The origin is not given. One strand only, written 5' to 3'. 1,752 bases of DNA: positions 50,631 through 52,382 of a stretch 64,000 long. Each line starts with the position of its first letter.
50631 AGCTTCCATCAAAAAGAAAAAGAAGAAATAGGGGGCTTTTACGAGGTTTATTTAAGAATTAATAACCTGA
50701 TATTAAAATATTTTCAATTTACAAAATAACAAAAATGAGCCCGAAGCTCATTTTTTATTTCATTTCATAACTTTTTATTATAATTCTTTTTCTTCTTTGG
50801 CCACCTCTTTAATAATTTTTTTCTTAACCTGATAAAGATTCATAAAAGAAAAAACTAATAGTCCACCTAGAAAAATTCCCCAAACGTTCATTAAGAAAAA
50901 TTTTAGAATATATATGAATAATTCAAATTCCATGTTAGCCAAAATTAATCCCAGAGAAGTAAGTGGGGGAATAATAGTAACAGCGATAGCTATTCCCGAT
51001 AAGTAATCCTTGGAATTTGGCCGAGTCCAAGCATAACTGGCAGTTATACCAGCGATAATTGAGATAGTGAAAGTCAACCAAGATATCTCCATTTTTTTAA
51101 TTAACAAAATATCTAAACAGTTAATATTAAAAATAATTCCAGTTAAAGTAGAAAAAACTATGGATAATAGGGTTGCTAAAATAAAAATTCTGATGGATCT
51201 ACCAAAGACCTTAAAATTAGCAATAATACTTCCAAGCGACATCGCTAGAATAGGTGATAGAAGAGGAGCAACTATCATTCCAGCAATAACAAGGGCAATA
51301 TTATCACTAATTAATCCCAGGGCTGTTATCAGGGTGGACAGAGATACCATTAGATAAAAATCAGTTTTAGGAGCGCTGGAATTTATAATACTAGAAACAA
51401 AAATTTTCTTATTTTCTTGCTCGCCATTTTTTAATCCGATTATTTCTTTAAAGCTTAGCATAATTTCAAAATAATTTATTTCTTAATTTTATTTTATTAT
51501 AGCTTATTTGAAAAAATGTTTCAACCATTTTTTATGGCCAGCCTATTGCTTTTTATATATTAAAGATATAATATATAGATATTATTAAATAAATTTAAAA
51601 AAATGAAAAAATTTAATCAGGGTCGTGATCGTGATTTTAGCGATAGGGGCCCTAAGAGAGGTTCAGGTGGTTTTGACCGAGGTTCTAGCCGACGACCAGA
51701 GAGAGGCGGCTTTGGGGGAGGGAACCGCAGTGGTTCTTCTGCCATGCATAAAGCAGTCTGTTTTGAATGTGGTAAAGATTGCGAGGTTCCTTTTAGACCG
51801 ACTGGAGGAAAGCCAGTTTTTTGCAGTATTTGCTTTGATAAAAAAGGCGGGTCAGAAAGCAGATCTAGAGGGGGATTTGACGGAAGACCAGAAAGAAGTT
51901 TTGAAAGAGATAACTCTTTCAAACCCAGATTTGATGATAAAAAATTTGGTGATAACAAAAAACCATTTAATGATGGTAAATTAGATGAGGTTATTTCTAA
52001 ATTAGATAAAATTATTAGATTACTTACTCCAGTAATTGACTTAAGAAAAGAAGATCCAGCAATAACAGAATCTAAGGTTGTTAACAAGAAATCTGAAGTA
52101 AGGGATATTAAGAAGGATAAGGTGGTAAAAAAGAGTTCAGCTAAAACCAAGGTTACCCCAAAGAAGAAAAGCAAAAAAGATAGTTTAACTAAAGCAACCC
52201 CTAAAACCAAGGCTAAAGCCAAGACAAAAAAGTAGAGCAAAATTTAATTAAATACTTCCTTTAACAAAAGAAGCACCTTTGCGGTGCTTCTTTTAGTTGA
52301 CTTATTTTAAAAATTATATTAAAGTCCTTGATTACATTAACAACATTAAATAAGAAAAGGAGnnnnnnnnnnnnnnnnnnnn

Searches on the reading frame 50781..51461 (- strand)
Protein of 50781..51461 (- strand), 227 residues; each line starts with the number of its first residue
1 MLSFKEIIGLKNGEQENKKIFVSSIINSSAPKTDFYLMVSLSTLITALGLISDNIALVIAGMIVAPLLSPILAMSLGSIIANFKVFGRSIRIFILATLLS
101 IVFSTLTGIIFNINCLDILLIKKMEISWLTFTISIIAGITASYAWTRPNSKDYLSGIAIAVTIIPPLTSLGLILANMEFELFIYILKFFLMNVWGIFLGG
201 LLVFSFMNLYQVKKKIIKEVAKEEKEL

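Call 19: search_protein_families(library=pfam, proteins=[window:50781-51461:-], max_evalue=0.01)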
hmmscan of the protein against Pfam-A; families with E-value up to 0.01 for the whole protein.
window:50781-51461:- (227 aa): 1 family
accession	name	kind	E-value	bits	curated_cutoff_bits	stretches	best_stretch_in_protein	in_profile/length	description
PF04087.19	DUF389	-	8.7e-25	87.8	23.9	1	62-198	1-137/137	Domain of unknown function (DUF389)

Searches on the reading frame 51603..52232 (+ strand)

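Call 49: search_protein_families(library=ncbifam, proteins=[window:51603-52232:+], max_evalue=0.01)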
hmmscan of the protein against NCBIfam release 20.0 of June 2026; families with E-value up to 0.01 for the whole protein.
window:51603-52232:+ (210 aa): 1 family
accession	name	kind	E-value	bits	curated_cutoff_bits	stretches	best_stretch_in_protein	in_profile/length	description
TIGR04272.1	cxxc_cxxc_Mbark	domain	9.7e-15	54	36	1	47-81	2-36/37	CxxC-x17-CxxC domain-containing protein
